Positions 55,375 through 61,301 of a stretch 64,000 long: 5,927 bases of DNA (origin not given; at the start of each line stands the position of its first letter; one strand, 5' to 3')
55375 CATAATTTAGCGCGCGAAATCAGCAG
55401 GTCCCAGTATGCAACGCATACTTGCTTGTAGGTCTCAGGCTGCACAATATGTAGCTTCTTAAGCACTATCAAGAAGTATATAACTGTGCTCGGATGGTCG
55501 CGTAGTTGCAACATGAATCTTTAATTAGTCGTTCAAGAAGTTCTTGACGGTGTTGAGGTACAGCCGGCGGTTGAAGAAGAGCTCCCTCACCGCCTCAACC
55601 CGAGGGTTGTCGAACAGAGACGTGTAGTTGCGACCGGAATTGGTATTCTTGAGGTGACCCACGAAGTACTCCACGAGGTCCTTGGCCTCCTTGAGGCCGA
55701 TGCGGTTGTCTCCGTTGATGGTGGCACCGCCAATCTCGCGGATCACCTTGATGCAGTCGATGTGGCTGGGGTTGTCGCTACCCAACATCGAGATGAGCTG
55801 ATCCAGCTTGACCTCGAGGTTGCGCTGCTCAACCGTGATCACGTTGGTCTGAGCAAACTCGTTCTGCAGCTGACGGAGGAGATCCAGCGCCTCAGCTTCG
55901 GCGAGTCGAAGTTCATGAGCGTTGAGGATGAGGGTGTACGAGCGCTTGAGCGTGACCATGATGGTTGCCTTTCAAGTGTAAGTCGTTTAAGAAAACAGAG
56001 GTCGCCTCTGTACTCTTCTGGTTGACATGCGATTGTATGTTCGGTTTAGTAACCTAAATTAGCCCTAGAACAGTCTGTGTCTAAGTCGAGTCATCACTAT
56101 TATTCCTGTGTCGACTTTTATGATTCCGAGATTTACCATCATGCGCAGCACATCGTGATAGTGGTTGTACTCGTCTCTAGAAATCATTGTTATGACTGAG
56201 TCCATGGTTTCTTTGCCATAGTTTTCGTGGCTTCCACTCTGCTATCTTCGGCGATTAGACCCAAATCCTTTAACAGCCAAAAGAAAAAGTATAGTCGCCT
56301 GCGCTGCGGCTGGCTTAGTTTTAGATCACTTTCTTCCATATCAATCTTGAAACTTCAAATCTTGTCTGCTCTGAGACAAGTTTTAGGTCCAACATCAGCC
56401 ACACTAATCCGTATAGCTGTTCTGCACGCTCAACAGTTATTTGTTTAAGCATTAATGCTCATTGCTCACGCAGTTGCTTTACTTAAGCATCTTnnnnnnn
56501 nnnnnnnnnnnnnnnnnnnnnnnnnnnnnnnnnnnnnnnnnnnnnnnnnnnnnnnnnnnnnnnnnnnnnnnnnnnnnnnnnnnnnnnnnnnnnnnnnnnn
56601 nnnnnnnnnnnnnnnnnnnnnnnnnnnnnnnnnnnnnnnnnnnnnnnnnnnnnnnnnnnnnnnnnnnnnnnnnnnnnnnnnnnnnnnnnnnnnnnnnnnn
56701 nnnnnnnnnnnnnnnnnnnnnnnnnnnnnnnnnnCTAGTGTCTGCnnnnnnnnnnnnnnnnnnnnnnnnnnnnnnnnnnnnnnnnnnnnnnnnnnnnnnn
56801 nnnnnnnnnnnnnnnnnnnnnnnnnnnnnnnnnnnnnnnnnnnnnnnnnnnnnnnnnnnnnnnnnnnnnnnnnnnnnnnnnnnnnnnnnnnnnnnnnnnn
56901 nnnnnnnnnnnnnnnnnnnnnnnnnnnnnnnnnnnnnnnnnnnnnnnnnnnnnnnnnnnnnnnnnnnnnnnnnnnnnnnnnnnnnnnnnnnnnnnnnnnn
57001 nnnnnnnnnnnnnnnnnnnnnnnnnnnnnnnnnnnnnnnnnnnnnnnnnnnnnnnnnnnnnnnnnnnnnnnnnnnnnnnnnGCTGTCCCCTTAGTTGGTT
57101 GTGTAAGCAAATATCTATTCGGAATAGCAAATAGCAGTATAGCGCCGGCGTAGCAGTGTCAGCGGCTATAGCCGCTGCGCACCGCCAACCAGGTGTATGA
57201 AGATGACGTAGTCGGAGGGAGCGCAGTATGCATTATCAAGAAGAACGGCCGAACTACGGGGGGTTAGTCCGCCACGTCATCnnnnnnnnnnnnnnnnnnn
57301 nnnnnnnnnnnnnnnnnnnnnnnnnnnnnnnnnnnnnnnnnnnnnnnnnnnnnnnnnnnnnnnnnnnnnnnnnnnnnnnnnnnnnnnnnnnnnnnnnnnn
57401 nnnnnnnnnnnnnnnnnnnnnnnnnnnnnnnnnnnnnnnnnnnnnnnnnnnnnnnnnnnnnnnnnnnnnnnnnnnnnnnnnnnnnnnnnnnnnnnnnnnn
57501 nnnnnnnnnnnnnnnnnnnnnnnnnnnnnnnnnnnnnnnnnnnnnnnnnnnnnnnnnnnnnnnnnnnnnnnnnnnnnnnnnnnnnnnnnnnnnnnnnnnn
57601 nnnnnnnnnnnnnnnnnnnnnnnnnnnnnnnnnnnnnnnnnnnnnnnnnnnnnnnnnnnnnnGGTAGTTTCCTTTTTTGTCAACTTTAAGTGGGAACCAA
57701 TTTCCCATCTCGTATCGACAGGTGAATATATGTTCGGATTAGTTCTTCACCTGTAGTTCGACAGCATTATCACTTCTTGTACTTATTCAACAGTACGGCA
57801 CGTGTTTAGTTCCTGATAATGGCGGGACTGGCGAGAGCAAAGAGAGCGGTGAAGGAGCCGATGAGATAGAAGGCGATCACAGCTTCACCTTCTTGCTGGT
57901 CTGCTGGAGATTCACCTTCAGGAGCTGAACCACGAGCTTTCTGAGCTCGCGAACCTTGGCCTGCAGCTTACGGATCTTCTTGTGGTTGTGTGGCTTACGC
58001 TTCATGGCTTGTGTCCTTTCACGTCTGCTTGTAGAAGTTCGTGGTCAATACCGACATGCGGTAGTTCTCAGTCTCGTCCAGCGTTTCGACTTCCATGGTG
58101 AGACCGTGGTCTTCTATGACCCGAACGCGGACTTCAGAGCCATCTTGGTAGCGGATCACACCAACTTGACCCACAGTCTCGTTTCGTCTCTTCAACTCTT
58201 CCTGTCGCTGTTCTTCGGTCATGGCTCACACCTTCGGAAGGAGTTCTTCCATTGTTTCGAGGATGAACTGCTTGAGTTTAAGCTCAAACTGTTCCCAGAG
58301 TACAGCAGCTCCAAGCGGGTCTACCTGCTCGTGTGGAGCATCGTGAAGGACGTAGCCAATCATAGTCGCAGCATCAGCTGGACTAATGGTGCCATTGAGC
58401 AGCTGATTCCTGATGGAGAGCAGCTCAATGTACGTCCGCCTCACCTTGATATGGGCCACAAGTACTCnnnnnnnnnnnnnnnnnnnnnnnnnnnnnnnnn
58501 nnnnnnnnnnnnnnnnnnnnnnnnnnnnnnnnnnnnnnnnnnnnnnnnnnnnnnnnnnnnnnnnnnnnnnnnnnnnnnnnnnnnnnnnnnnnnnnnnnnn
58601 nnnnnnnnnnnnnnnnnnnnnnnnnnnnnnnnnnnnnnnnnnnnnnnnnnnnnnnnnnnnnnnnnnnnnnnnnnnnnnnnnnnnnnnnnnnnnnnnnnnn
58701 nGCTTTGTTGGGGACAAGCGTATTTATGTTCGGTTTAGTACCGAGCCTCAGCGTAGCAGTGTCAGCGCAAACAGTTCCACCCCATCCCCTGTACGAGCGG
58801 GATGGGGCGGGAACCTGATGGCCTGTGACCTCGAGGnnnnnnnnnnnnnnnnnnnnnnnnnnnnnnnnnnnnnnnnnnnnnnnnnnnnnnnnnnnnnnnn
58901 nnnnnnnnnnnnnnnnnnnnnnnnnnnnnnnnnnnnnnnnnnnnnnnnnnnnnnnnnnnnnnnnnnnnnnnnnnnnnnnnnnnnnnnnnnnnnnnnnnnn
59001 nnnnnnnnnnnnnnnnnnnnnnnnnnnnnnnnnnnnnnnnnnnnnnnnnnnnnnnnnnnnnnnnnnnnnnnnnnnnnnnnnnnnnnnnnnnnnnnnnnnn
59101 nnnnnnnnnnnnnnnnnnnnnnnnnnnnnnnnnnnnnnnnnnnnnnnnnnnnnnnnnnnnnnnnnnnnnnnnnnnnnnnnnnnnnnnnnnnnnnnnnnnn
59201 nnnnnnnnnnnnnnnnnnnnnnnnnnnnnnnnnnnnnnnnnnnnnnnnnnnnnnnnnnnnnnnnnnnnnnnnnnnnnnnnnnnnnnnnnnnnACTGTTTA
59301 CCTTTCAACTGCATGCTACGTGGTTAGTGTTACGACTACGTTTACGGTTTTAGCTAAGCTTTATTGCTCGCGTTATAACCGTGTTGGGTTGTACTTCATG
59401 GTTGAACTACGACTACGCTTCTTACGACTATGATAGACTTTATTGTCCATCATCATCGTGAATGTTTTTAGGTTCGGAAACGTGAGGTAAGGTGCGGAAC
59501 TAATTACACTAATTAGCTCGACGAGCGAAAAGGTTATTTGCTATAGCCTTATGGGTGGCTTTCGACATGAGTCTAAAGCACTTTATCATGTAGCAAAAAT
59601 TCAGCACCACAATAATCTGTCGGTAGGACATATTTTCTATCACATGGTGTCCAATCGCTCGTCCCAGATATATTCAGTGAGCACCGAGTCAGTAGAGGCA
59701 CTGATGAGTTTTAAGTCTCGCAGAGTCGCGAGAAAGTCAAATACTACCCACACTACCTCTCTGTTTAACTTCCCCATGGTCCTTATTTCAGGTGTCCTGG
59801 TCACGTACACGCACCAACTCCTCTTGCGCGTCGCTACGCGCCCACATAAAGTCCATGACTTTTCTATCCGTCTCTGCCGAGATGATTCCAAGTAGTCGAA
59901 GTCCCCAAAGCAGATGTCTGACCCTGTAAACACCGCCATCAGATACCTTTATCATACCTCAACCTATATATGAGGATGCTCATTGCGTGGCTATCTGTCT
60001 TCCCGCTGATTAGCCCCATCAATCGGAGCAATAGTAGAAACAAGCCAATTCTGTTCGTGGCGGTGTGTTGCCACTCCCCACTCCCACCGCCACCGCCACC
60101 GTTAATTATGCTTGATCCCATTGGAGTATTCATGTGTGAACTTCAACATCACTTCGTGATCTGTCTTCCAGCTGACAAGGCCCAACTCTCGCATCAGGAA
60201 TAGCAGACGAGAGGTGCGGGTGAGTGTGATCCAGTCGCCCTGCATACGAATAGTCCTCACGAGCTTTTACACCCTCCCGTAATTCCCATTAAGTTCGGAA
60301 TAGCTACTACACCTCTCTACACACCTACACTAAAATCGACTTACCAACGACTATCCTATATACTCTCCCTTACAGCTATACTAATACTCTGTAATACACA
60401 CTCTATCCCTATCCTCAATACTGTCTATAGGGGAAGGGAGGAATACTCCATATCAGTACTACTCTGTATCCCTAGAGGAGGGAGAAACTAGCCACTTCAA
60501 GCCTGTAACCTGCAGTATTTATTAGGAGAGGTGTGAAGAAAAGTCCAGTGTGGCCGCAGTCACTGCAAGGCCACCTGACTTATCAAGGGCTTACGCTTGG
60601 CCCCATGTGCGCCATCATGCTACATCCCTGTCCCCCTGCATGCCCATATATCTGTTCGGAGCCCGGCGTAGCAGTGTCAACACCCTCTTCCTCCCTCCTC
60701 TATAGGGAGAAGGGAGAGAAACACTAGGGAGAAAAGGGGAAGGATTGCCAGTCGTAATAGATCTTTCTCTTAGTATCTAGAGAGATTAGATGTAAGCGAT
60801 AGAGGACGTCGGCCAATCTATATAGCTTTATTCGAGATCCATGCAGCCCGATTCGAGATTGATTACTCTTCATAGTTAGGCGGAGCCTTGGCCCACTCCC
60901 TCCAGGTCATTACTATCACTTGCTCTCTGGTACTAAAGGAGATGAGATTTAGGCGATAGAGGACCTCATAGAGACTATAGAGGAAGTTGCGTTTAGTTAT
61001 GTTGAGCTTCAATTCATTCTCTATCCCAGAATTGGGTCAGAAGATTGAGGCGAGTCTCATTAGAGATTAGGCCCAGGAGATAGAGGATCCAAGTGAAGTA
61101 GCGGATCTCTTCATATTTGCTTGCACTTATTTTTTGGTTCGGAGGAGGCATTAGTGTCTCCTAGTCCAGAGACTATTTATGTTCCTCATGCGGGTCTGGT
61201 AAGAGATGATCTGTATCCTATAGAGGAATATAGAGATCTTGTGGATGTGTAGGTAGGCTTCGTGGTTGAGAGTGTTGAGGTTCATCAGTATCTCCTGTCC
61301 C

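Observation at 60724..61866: Tandem array of eight translationally coupled 44-55-aa paralogous ORFs that the >=60-aa ORF track misses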

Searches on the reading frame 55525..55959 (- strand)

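Call 42: search_protein_families(library=phrogs, proteins=[window:55525-55959:-], max_evalue=0.01)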
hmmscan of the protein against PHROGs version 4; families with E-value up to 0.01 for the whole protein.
window:55525-55959:- (144 aa): 0 families

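Call 76: search_protein_families(library=ncbifam, proteins=[window:55525-55959:-], max_evalue=0.01)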
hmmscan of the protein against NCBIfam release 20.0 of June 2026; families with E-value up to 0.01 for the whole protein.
window:55525-55959:- (144 aa): 1 family
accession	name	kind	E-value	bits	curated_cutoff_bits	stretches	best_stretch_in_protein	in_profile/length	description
TIGR00855.1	L12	equivalog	0.0025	18.2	84.4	1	59-105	65-101/125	50S ribosomal protein L7/L12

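Call 106: search_protein_families(library=pfam, proteins=[window:55525-55959:-], max_evalue=0.1)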
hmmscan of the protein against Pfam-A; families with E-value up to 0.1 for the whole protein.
window:55525-55959:- (144 aa): 2 families
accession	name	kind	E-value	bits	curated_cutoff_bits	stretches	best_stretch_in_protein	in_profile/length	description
PF00542.24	Ribosomal_L12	-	0.0022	18.7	25.9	1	63-101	9-39/67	Ribosomal protein L7/L12 C-terminal domain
PF07073.17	ROF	-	0.057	14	27.6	0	7-68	17-76/80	Modulator of Rho-dependent transcription termination (ROF)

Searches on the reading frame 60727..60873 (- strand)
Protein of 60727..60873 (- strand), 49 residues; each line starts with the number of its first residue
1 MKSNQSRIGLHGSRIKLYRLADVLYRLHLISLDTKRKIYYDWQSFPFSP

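Call 14: search_protein_families(library=pfam, proteins=[window:60727-60873:-], max_evalue=10)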
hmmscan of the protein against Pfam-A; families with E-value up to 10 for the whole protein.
seq(49 aa): 0 families

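Call 15: search_protein_families(library=phrogs, proteins=[window:60727-60873:-], max_evalue=10)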
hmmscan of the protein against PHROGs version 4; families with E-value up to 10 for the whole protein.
seq(49 aa): 0 families

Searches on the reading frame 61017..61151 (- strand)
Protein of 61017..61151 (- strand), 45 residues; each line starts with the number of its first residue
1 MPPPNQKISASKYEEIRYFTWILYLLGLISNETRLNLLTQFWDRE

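Call 14: search_protein_families(library=pfam, proteins=[window:61017-61151:-], max_evalue=10)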
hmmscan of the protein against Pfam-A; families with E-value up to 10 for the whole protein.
seq(45 aa): 0 families

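Call 15: search_protein_families(library=phrogs, proteins=[window:61017-61151:-], max_evalue=10)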
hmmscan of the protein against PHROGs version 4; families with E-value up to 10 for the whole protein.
seq(45 aa): 0 families

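Call 68: find_homologous_proteins(query=A4, max_evalue=10)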
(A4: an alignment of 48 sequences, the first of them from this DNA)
Query A4 (48 sequences) (45 aa, profile of the alignment): 6 proteins with E <= 10 among 113 candidates.
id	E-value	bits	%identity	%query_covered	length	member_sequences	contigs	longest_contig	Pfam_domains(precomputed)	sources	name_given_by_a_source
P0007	1.3e-8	52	100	100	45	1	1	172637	-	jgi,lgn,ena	-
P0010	1.4e-6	45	50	36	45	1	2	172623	-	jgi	-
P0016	2.1e-4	38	-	-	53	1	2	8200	-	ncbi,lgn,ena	-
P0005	6.9e-4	37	-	-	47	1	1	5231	-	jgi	-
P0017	1.0e-2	33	-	-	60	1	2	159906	-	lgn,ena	-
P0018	2.9e-2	32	-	-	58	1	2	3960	-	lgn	-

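Call 74: search_protein_families(library=pfam, alignment_id=A4, max_evalue=10)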
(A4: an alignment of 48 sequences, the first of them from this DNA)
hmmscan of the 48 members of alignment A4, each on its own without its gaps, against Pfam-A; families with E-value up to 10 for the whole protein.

A. member 1, seq(45 aa): 0 families

B. families by the number of members that match (of 48 scanned): 12 families
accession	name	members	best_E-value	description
PF01473.26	Choline_bind_1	1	0.011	Putative cell wall binding repeat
PF25787.1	HTH_SB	1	0.044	Sleeping Beauty transposase HTH domain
PF02002.24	TFIIE_alpha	1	0.058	TFIIE alpha subunit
PF04499.20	SAPS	1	0.069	SIT4 phosphatase-associated protein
PF04925.20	SHQ1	1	0.07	SHQ1 protein, Shq1 domain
PF24625.1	DUF7626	1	0.074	Domain of unknown function (DUF7626)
PF00351.26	Biopterin_H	1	0.096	Biopterin-dependent aromatic amino acid hydroxylase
PF10366.15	Vps39_1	1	0.098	Vacuolar sorting protein 39 domain 1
PF12651.13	RHH_3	1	0.1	Ribbon-helix-helix domain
PF10052.14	DUF2288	1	0.1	Protein of unknown function (DUF2288)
PF20582.4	UPF0758_N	1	0.14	UPF0758 N-terminal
PF15225.11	IL32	1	0.17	Interleukin 32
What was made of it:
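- No HTH, SAP or Rho_N Pfam family is hit recurrently in 48 members; there is a single sub-threshold HTH_SB hit (call 74).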
